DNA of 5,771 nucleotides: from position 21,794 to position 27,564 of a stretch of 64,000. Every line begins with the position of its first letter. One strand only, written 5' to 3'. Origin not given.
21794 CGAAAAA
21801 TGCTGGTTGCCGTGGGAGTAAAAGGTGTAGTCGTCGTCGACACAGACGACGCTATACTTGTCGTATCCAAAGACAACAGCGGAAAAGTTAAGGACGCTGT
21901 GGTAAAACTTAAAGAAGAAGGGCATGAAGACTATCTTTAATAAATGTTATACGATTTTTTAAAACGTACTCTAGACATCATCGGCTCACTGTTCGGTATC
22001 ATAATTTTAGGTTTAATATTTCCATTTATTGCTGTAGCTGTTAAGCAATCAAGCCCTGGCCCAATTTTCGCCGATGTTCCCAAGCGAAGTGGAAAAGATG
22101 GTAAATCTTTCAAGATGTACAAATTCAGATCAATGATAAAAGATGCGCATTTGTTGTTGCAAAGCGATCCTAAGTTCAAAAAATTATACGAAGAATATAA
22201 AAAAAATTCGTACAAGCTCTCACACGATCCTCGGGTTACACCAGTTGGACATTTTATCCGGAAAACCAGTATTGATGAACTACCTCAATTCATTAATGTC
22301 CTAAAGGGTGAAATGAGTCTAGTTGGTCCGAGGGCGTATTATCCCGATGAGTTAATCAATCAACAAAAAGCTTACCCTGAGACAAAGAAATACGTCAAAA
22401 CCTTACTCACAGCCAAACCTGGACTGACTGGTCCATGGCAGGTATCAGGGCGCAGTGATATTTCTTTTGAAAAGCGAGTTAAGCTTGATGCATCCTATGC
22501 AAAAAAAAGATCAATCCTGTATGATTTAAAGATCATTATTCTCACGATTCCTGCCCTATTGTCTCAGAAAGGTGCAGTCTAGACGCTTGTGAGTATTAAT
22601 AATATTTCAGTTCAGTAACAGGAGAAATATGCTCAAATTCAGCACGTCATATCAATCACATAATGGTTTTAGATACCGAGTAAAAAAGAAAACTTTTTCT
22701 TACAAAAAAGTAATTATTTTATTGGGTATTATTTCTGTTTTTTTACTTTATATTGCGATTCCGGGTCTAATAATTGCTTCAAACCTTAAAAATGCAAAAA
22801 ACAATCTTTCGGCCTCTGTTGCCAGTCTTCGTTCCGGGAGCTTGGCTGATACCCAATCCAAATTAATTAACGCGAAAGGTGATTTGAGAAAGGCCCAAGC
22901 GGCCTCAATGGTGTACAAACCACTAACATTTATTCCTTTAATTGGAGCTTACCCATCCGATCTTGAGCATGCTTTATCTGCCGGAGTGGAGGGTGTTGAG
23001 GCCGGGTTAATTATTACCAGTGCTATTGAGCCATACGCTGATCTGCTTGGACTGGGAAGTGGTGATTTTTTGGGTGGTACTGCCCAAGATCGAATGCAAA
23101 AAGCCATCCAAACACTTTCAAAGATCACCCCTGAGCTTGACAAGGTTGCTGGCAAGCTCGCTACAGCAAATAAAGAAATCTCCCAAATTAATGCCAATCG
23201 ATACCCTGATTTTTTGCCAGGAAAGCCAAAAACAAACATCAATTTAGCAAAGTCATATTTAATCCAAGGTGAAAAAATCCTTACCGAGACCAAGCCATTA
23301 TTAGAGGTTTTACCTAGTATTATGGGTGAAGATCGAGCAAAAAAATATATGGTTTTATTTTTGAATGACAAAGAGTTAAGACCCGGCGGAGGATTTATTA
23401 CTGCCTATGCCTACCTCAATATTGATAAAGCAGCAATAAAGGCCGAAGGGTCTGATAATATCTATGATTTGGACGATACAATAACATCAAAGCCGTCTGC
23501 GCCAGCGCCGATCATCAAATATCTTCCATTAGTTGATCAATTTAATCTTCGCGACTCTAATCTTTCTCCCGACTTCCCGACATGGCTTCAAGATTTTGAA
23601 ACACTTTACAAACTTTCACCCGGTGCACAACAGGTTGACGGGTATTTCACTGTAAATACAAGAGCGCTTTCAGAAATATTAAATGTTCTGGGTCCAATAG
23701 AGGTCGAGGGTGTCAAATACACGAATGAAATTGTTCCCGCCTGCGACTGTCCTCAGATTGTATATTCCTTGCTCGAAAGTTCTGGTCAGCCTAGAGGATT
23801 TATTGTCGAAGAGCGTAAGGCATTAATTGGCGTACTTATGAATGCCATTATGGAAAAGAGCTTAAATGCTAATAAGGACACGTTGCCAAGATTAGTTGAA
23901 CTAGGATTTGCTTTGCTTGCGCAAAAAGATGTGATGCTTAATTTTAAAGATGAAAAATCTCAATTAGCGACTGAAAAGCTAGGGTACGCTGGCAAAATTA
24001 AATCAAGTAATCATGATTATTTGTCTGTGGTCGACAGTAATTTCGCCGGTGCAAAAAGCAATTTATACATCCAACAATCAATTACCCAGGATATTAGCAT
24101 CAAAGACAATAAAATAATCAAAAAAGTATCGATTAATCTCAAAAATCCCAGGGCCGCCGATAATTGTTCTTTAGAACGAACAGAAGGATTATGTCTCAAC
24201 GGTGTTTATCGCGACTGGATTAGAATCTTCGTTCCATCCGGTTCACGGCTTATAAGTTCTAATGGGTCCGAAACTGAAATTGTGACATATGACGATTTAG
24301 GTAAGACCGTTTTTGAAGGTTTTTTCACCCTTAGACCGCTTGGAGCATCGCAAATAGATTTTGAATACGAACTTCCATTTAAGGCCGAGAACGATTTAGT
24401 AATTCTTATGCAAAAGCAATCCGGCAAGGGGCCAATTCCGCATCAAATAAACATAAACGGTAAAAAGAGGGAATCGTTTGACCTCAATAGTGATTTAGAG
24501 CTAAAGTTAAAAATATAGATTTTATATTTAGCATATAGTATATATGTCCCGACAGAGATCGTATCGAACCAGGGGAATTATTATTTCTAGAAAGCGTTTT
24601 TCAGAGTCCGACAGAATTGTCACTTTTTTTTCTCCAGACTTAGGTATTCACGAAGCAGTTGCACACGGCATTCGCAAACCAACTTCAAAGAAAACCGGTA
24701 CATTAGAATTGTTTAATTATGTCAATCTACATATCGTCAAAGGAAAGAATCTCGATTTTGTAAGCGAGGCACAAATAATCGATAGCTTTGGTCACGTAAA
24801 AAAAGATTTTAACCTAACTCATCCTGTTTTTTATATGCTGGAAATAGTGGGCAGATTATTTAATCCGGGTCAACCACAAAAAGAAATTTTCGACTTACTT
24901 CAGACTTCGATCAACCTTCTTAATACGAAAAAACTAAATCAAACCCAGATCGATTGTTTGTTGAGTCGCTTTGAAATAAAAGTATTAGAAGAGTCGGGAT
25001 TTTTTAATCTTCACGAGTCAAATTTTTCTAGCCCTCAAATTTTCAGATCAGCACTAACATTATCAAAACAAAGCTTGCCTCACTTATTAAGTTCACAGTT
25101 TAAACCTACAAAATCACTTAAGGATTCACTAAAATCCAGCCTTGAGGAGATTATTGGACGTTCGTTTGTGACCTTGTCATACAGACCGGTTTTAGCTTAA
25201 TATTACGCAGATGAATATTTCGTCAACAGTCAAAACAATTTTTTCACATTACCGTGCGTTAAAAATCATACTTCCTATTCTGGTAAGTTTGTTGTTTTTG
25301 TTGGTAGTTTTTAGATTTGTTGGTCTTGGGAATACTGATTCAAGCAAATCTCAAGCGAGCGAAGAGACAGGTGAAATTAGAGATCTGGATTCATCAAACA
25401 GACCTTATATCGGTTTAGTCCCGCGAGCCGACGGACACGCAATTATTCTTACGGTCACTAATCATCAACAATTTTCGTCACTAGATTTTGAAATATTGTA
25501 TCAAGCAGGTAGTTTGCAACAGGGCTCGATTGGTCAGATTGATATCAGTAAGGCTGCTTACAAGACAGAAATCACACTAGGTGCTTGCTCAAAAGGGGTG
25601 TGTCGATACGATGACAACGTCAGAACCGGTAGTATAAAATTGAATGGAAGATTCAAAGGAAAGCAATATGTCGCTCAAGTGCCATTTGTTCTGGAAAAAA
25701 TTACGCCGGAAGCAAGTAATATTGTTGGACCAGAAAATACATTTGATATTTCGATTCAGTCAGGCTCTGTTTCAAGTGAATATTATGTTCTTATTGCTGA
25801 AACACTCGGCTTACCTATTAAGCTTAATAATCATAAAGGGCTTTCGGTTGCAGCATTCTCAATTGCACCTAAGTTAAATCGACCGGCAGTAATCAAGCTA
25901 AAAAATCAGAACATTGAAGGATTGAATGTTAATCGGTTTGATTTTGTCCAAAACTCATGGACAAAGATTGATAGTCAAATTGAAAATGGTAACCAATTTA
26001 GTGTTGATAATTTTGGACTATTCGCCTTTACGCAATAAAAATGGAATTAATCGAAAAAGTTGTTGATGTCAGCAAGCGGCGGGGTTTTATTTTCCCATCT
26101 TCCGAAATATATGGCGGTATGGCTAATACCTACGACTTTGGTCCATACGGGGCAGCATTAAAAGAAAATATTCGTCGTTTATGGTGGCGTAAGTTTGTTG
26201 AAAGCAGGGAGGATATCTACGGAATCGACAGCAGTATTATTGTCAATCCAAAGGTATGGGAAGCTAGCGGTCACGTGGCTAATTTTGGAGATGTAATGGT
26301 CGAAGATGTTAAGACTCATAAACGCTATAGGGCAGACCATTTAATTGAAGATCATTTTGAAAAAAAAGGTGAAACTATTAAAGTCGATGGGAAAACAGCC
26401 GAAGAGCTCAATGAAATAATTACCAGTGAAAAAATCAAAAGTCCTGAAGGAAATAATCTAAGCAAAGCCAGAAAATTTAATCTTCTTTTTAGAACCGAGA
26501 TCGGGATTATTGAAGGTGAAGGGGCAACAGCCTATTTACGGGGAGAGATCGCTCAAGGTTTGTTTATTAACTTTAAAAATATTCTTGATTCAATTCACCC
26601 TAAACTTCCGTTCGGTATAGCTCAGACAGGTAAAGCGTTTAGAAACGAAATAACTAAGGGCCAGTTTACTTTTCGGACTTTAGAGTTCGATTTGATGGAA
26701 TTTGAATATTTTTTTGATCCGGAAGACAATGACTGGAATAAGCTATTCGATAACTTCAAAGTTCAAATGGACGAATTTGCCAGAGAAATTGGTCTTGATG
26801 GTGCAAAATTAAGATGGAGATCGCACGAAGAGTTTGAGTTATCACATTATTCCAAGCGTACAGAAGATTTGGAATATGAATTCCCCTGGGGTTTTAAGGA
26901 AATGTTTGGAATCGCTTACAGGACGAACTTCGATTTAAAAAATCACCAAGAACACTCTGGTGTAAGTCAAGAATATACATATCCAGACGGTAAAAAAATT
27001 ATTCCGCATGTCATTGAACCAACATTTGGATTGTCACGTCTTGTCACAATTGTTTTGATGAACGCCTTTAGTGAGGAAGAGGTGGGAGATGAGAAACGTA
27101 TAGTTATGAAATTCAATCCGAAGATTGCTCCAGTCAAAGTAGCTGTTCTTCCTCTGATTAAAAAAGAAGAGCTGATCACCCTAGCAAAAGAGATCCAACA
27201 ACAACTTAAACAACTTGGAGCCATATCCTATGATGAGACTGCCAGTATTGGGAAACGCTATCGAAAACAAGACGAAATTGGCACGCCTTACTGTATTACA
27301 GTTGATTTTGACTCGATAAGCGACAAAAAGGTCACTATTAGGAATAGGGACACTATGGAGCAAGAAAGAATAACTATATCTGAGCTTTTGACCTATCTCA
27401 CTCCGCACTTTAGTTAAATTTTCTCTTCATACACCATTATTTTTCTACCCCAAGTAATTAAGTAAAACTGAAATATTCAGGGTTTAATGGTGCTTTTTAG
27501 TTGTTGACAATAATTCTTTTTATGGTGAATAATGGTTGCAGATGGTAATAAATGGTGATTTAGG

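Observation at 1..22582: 22-kb uninterrupted co-directional glycan-assembly operon with unusually many GT-C enzymes and no obvious exporter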

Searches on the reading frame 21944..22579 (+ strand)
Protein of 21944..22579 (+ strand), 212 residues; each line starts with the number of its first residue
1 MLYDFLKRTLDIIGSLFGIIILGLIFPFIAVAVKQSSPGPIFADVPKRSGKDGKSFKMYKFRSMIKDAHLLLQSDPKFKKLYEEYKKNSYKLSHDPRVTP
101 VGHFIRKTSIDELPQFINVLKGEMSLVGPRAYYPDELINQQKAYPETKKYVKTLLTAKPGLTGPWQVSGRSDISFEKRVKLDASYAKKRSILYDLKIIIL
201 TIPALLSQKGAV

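Call 6: search_protein_families(library=pfam, proteins=[window:21944-22579:+], max_evalue=0.01)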
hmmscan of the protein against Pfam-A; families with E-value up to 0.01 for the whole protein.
window:21944-22579:+ (212 aa): 1 family
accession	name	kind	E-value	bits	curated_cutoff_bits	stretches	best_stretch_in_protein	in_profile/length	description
PF02397.22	Bac_transf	-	1.3e-58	197.9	27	1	7-206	1-178/179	Bacterial sugar transferase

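Call 43: search_protein_families(library=ncbifam, proteins=[window:21944-22579:+], max_evalue=0.001)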
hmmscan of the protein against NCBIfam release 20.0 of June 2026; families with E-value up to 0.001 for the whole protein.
window:21944-22579:+ (212 aa): 10 families
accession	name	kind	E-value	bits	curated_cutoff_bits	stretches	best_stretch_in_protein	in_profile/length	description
TIGR03025.1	EPS_sugtrans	subfamily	1.3e-71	242.1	295.55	1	4-211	255-444/445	exopolysaccharide biosynthesis polyprenyl glycosylphosphotransferase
TIGR03022.1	WbaP_sugtrans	subfamily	3.4e-66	224.4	403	1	5-211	257-455/456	undecaprenyl-phosphate galactose phosphotransferase WbaP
NF052601.1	undeca_RfbP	equivalog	2.1e-60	204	330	1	4-207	42-237/244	undecaprenyl-phosphate galactose phosphotransferase family protein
TIGR03023.1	WcaJ_sugtrans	equivalog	1.7e-58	199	410.75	1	4-211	260-452/453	undecaprenyl-phosphate glucose phosphotransferase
NF041877.1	EPS_EpsZ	equivalog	2.5e-50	171.5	800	1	6-211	265-458/459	exopolysaccharide biosynthesis polyisoprenyl-phosphate hexose-1-phosphate transferase EpsZ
NF011751.0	PRK15204.1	equivalog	1.4e-44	152.5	907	1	5-211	278-475/476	undecaprenyl-phosphate galactose phosphotransferase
TIGR03013.1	EpsB_2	subfamily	2.6e-38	132.3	393.35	1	4-211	252-442/443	TIGR03013 family XrtA/PEP-CTERM system glycosyltransferase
NF007518.0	PRK10124.1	equivalog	6.7e-36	124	684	1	5-203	272-455/464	undecaprenyl-phosphate glucose phosphotransferase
NF050817.1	PolSacchBiosHfsE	equivalog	3.8e-35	121.5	750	1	5-212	270-466/467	polysaccharide biosynthesis protein HfsE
NF045514.1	glycotran_HepC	equivalog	1.7e-19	70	140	1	4-131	114-211/220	heterocyst development glycosyltransferase HepC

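Call 77: search_solved_structures(query=window:21944-22579:+, max_evalue=0.001, show_alignments=1)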
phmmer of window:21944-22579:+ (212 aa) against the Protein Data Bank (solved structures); distinct sequences matched with E-value up to 0.001: 7.
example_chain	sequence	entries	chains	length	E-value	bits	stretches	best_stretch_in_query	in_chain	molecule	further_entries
30us_A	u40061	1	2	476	2.6e-43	151.5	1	6-211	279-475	UDP-Gal::undecaprenolphosphate Gal-1-P transferase WbaP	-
9s7s_A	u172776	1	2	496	2.9e-43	151.4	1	6-211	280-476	UDP-Gal::undecaprenolphosphate Gal-1-P transferase WbaP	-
30wc_A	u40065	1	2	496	2.9e-43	151.4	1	6-211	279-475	Undecaprenyl-phosphate galactose phosphotransferase WbaP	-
9s8l_A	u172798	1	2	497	2.9e-43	151.4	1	6-211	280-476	UDP-Gal::undecaprenolphosphate Gal-1-P transferase WbaP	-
8t53_A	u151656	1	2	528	1.2e-39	139.6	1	5-211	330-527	Undecaprenyl-phosphate galactose phosphotransferase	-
8g1n_A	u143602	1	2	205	6.9e-29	104.5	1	3-210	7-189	N,N'-diacetylbacilliosaminyl-1-phosphate transferase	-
8e37_B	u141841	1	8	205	1e-27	100.6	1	3-210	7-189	N,N'-diacetylbacilliosaminyl-1-phosphate transferase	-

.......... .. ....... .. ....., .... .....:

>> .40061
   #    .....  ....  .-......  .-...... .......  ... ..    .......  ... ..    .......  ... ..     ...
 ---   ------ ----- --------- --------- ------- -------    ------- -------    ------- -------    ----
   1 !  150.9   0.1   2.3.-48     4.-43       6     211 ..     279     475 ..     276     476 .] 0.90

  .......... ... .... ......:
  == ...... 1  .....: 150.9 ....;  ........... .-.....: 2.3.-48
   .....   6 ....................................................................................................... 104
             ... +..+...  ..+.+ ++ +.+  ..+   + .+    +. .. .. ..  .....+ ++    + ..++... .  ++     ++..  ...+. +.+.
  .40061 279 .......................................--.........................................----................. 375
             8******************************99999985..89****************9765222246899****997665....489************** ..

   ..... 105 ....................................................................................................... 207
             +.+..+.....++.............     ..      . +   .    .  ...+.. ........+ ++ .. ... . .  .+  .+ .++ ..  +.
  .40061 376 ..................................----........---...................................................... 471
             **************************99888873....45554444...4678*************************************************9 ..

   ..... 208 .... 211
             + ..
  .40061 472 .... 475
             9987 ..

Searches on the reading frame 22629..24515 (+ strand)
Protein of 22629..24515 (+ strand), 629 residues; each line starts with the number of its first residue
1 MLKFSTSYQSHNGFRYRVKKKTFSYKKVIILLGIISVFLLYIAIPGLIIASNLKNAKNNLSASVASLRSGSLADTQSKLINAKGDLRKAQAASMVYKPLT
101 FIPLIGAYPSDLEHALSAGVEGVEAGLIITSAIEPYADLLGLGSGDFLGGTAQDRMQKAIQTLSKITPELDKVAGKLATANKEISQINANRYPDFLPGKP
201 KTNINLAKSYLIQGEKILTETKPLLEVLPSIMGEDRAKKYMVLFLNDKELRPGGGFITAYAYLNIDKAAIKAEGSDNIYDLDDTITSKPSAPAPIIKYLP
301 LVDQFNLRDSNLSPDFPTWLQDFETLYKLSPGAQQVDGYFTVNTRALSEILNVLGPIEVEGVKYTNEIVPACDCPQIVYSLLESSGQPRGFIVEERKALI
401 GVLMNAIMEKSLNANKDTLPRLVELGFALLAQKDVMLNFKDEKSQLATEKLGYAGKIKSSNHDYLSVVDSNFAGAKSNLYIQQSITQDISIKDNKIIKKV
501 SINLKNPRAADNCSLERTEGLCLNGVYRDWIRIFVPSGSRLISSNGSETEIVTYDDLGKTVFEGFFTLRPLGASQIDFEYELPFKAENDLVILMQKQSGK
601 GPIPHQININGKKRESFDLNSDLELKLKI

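Call 7: search_protein_families(library=pfam, proteins=[window:22629-24515:+], max_evalue=0.001)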
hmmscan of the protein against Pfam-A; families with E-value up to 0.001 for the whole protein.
window:22629-24515:+ (629 aa): 1 family
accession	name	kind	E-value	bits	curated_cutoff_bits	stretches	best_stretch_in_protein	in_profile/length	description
PF13196.11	DUF4012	-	3.1e-19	70.3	28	1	237-367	3-133/144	Protein of unknown function (DUF4012)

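Call 43: search_protein_families(library=ncbifam, proteins=[window:22629-24515:+], max_evalue=0.001)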
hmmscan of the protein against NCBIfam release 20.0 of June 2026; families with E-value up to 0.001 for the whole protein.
window:22629-24515:+ (629 aa): 0 families

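Call 87: predict_structure(protein=window:22629-24515:+)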
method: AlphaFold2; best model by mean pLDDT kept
length: 629 residues; sequences in the alignment: 1
mean_pLDDT: 38.1   pTM: 0.25
mean pLDDT of the five models: 38.1, 37.0, 32.5, 32.5, 31.1
residues with pLDDT >= 90: 0; 70-90: 26; 50-70: 69; < 50: 534
segments of 3 or more residues with pLDDT < 50: 1-5, 7-11, 13-17, 63-68, 93-485, 505-532, 534-538, 546-570, 583-629
pLDDT, mean of each block of 10 residues (from residue 1): 44 48 70 79 70 64 45 50 55 45 32 30 29 31 36 37 35 33 32 32 32 36 38 37 33 33 31 29 29 27 28 30 29 26 28 30 27 30 30 36 39 35 40 32 36 31 26 28 46 57 46 27 31 49 52 33 45 59 41 32 36 36 31
secondary structure, 60 per line:
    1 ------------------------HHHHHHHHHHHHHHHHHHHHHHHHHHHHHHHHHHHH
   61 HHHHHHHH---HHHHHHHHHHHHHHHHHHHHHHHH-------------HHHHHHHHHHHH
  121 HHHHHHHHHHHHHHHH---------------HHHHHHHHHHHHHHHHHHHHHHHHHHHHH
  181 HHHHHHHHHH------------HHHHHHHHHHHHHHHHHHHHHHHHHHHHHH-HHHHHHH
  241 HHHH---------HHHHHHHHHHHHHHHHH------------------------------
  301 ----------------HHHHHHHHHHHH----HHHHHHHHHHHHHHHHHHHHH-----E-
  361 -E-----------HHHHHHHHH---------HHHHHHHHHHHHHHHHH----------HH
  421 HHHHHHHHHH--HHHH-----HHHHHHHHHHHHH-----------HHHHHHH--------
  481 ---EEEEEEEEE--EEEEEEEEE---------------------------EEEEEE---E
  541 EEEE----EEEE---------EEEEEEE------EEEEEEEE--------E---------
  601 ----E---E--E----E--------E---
elements in order: H25-68 H72-95 H109-136 H152-190 H203-232 H234-244 H254-270 H317-328 H333-353 H374-382 H392-408 H419-430 H433-436 H442-454 H466-472 E484-492 E495-503 E531-536 E540-544 E549-552 E562-568 E575-582

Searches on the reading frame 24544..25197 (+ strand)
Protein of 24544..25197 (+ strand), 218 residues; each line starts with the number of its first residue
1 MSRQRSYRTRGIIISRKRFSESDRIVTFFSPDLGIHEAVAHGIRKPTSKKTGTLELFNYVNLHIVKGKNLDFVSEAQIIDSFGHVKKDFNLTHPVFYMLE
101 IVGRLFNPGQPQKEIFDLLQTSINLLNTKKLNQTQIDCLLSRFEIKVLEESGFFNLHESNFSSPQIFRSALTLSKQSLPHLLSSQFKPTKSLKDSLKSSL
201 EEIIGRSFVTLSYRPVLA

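Call 7: search_protein_families(library=pfam, proteins=[window:24544-25197:+], max_evalue=0.001)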
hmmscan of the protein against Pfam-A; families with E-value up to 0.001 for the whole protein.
window:24544-25197:+ (218 aa): 2 families
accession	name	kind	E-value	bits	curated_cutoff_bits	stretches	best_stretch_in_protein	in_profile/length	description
PF11967.14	RecO_N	-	2.1e-22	79.4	27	1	6-82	3-80/80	Recombination protein O N terminal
PF02565.21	RecO_C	-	3.3e-07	30.6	22.1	1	95-153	10-64/157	Recombination protein O C terminal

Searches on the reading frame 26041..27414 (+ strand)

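Call 7: search_protein_families(library=pfam, proteins=[window:26041-27414:+], max_evalue=0.001)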
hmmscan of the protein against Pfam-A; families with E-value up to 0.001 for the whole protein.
window:26041-27414:+ (458 aa): 2 families
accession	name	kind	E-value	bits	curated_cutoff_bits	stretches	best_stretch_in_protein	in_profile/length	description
PF03129.25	HGTP_anticodon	-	2.1e-23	82.7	21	1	366-453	1-91/94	Anticodon binding domain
PF00587.30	tRNA-synt_2b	-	8.4e-05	23.1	29.3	1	182-339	30-176/179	tRNA synthetase class II core domain (G, H, P, S and T)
